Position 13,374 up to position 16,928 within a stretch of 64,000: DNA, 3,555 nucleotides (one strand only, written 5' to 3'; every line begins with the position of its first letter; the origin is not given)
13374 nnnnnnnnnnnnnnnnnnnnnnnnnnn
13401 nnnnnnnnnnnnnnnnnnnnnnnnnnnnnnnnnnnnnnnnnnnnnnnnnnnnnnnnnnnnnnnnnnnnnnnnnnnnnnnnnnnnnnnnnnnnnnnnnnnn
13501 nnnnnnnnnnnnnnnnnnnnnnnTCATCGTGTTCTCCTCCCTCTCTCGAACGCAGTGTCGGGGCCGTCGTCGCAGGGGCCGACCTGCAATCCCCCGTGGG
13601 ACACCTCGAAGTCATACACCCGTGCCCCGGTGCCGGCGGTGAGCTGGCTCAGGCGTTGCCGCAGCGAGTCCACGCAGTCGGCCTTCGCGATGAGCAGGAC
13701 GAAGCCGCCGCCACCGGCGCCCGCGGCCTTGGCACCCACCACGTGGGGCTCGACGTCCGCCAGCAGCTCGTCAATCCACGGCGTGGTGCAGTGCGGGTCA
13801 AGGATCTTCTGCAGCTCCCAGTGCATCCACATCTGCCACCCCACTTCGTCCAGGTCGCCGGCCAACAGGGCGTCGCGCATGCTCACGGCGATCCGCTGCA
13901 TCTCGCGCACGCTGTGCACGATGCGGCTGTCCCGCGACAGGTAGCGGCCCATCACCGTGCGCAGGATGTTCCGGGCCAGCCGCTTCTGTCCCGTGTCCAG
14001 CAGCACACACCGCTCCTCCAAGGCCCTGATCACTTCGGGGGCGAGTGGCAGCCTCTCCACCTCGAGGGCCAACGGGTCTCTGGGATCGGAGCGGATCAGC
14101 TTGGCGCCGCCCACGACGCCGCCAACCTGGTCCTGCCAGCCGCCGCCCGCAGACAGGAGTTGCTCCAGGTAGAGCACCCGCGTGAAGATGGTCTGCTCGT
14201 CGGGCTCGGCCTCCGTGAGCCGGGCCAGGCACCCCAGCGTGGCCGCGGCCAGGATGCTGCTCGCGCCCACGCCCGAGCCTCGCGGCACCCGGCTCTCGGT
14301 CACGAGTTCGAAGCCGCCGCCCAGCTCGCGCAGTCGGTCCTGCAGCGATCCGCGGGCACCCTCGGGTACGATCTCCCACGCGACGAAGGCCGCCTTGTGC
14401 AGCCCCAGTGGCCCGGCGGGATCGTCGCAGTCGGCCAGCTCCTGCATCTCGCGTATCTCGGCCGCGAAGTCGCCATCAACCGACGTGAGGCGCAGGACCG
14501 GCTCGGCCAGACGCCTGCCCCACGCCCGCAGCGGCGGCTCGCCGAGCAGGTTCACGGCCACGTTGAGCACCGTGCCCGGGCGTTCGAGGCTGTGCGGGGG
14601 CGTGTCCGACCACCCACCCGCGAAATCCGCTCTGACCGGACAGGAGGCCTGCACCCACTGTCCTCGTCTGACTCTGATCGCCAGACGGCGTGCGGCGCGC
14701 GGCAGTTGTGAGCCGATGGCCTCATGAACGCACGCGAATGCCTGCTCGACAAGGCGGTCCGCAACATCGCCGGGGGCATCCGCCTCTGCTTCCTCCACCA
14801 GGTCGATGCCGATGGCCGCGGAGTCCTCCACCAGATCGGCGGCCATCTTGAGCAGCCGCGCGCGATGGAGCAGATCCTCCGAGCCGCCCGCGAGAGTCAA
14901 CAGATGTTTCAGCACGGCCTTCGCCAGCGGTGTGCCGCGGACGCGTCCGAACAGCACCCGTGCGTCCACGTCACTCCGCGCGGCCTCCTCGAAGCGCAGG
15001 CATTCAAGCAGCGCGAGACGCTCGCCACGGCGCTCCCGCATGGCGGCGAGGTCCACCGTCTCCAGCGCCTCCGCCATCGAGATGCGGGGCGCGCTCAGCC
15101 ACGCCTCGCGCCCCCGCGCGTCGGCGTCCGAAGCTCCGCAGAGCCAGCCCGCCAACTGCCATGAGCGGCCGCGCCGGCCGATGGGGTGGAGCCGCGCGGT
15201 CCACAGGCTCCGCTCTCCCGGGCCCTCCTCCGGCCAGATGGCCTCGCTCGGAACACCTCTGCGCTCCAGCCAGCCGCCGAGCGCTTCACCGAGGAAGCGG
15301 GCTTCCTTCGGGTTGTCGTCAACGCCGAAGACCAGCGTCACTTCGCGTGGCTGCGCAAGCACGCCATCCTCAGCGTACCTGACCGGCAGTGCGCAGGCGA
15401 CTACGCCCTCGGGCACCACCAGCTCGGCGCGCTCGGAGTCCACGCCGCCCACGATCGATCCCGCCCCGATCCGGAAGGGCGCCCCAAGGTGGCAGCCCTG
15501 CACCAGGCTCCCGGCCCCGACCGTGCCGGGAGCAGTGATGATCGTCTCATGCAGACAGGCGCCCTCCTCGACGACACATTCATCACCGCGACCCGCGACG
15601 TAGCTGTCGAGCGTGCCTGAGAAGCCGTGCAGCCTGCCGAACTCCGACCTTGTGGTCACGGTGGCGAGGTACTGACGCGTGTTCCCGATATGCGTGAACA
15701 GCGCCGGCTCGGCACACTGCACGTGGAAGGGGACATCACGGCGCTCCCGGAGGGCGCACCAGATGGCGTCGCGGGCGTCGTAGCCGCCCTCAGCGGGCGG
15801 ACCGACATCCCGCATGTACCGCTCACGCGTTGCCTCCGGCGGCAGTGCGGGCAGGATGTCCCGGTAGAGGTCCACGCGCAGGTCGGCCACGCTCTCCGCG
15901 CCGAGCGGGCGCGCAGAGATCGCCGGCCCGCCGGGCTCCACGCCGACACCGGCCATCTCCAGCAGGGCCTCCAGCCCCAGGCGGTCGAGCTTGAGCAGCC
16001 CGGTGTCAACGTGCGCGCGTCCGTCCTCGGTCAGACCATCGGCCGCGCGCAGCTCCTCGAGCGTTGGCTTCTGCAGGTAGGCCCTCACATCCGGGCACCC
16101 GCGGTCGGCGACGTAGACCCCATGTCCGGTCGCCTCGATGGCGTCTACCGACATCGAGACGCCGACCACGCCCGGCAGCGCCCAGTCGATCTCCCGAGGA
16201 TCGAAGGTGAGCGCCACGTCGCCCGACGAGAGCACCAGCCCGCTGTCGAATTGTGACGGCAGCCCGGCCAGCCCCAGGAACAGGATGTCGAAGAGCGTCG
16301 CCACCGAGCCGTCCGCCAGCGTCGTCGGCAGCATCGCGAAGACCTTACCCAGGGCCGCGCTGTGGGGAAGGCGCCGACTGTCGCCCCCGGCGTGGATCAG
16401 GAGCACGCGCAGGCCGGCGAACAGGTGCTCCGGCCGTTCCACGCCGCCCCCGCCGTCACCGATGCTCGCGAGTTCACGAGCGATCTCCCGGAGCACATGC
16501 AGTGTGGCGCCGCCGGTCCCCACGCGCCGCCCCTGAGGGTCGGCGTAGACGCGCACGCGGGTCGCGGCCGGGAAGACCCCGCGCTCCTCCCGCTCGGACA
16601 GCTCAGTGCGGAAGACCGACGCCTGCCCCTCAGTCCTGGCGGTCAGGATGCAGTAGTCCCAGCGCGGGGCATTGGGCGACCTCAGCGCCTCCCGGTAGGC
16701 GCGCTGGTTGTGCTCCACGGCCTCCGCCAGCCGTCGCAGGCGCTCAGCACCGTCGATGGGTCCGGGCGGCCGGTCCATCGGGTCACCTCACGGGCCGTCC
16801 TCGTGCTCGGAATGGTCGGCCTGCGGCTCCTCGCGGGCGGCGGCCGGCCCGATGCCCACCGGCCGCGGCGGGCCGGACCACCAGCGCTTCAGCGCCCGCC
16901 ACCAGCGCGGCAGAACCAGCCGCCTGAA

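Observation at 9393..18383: Co-directional operon: methyltransferase::GT2 fusion - Fkp (fucokinase/GDP-fucose pyrophosphorylase) - orphan solute-binding lipoprotein - glycoside hydrolase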

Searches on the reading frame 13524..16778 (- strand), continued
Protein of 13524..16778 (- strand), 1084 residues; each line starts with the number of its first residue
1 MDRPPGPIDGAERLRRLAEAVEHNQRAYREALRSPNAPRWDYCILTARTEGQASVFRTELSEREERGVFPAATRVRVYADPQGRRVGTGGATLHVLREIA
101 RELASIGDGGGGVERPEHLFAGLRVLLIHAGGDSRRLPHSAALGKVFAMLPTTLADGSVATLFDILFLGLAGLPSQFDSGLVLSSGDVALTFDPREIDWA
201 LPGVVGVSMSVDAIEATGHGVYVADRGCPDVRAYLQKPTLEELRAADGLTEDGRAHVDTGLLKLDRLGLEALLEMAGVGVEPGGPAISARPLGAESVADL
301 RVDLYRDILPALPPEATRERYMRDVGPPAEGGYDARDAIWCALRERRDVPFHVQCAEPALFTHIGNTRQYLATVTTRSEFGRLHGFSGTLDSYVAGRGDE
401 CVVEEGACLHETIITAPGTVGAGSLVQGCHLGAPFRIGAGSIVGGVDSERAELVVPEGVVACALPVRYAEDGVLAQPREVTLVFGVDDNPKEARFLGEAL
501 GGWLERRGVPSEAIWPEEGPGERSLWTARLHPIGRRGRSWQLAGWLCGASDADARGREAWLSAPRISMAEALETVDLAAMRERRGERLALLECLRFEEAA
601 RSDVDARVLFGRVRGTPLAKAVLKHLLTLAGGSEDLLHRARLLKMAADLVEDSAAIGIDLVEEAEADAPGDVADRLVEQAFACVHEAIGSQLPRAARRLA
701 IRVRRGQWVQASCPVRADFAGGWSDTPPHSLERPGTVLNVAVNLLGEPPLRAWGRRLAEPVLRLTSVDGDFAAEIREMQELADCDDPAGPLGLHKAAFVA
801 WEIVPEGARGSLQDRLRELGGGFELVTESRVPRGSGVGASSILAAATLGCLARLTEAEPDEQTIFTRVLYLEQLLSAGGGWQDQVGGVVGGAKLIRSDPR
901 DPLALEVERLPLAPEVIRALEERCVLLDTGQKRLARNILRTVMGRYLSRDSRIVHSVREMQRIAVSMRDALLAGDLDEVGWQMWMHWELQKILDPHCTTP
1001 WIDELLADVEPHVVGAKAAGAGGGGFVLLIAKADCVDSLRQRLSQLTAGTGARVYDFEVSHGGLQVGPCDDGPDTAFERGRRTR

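Call 30: search_solved_structures(query=window:13524-16778:-, max_evalue=0.001, show_alignments=1)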
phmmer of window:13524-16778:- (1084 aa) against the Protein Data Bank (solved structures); distinct sequences matched with E-value up to 0.001: 8.
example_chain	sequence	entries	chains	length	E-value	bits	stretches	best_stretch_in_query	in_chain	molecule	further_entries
5yys_A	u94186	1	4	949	7.3e-71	242.7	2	422-1067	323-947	L-fucokinase, L-fucose-1-P guanylyltransferase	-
9iit_A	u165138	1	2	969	8.1e-71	242.5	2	422-1067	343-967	L-fucokinase/L-fucose-1-P guanylyltransferase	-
9iip_A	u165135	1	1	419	2.3e-53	184.7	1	702-1067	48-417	L-fucokinase/L-fucose-1-P guanylyltransferase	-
4usm_A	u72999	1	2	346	9.4e-18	66.8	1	709-1034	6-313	PUTATIVE SUGAR KINASE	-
4usk_A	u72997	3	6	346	2.7e-17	65.3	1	709-1034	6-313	PUTATIVE SUGAR KINASE | SUGAR KINASE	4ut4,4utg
3k85_A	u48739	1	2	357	2.5e-16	62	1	822-1045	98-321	D-glycero-D-manno-heptose 1-phosphate kinase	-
9iis_A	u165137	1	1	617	2.6e-16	62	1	79-261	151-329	Ubiquitin-like protein SMT3,L-fucokinase/L-fucose-1-P guanylyltransferase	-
4n3o_A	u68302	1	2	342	3.7e-10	41.7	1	822-1031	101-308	Putative D-glycero-D-manno-heptose 7-phosphate kinase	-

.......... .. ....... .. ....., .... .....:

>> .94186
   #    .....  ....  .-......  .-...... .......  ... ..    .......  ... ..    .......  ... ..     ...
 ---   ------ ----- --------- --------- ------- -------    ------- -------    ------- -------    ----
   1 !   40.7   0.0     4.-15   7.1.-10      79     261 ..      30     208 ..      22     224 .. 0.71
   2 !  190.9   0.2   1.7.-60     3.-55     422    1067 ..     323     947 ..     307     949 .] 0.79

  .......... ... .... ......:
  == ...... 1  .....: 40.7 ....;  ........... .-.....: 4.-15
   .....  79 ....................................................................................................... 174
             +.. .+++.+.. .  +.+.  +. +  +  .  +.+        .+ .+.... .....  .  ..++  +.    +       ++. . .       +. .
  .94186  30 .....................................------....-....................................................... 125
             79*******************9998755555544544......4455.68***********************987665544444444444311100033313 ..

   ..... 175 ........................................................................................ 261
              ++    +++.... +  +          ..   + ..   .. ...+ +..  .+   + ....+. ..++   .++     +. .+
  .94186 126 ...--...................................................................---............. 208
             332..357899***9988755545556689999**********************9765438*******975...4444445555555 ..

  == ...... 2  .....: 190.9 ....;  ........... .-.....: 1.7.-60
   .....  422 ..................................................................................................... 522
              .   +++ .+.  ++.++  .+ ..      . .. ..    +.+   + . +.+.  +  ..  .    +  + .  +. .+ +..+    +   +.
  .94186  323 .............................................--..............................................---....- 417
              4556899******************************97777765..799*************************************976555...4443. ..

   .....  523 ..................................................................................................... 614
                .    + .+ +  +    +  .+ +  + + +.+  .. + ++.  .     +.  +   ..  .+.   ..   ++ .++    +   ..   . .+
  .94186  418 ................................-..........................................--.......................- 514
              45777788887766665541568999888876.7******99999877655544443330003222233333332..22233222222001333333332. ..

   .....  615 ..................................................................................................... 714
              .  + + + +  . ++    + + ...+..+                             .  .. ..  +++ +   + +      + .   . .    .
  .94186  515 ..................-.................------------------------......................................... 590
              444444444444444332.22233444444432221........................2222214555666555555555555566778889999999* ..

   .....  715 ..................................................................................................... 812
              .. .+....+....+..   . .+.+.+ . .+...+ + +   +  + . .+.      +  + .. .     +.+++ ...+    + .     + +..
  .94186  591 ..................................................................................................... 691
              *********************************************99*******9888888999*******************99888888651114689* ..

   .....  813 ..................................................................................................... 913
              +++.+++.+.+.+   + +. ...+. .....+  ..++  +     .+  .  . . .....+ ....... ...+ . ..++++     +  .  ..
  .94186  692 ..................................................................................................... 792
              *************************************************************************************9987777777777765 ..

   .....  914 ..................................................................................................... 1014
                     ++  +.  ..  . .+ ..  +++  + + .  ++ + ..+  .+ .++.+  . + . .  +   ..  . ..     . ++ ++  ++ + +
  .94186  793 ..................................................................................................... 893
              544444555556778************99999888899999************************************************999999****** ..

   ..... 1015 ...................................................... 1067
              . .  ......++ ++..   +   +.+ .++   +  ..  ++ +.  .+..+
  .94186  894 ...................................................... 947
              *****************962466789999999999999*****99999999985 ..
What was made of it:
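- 13524..16778 (-): Fkp-like bifunctional sugar-1-kinase / GDP-sugar pyrophosphorylase, 1084 aa. BfFKP structures 5yys and 9iit matched in both domains, call 30.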

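Call 31: list_cluster_members(proteins=[P0001, P0035, P0040, P0049])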
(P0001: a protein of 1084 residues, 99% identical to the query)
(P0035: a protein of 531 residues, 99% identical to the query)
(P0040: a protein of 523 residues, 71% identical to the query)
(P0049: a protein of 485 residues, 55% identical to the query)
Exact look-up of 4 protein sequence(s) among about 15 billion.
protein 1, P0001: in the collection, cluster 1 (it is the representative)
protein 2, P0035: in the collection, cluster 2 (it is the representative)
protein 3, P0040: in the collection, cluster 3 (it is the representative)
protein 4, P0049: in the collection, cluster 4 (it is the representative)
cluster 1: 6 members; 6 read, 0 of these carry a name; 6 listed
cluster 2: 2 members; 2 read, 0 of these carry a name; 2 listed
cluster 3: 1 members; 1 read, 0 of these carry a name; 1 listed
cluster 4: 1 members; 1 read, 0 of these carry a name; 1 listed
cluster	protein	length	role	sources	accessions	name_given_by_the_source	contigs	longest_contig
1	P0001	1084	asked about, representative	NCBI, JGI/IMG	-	-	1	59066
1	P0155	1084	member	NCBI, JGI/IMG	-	-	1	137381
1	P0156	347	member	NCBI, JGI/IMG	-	-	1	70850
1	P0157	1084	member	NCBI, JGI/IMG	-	-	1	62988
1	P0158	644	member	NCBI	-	-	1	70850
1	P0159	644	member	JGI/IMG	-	-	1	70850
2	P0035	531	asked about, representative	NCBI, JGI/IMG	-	-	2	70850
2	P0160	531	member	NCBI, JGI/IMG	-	-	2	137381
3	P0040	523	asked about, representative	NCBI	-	-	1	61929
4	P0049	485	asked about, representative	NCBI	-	-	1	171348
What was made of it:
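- Tried and rejected: Cluster-member look-up gave no organism names (call 31).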

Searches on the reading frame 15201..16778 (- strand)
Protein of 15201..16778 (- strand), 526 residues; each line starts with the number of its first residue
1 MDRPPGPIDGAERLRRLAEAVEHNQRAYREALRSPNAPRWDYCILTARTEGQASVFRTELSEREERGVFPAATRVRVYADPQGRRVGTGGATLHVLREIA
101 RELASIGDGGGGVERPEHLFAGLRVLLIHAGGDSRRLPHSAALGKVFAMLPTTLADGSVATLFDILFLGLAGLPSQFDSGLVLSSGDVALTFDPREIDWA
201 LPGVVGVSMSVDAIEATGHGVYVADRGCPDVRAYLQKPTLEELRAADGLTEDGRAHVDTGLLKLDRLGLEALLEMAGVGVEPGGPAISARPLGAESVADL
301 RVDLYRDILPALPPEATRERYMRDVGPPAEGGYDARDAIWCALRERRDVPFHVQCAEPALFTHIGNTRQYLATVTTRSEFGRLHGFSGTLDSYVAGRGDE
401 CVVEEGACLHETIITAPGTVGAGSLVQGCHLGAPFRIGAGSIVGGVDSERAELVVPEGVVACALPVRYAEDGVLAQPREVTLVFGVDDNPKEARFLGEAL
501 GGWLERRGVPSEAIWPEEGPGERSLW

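Call 87: search_solved_structures(query=window:15201-16778:-, max_evalue=0.001, show_alignments=1)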
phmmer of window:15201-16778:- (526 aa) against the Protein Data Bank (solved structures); distinct sequences matched with E-value up to 0.001: 3.
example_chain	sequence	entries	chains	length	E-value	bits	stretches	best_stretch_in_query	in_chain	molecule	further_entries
9iis_A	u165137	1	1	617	4.3e-17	65.2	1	79-261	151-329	Ubiquitin-like protein SMT3,L-fucokinase/L-fucose-1-P guanylyltransferase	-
5yys_A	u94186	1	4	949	1.6e-16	63.3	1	79-261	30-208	L-fucokinase, L-fucose-1-P guanylyltransferase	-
9iit_A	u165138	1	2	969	1.7e-16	63.2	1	79-261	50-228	L-fucokinase/L-fucose-1-P guanylyltransferase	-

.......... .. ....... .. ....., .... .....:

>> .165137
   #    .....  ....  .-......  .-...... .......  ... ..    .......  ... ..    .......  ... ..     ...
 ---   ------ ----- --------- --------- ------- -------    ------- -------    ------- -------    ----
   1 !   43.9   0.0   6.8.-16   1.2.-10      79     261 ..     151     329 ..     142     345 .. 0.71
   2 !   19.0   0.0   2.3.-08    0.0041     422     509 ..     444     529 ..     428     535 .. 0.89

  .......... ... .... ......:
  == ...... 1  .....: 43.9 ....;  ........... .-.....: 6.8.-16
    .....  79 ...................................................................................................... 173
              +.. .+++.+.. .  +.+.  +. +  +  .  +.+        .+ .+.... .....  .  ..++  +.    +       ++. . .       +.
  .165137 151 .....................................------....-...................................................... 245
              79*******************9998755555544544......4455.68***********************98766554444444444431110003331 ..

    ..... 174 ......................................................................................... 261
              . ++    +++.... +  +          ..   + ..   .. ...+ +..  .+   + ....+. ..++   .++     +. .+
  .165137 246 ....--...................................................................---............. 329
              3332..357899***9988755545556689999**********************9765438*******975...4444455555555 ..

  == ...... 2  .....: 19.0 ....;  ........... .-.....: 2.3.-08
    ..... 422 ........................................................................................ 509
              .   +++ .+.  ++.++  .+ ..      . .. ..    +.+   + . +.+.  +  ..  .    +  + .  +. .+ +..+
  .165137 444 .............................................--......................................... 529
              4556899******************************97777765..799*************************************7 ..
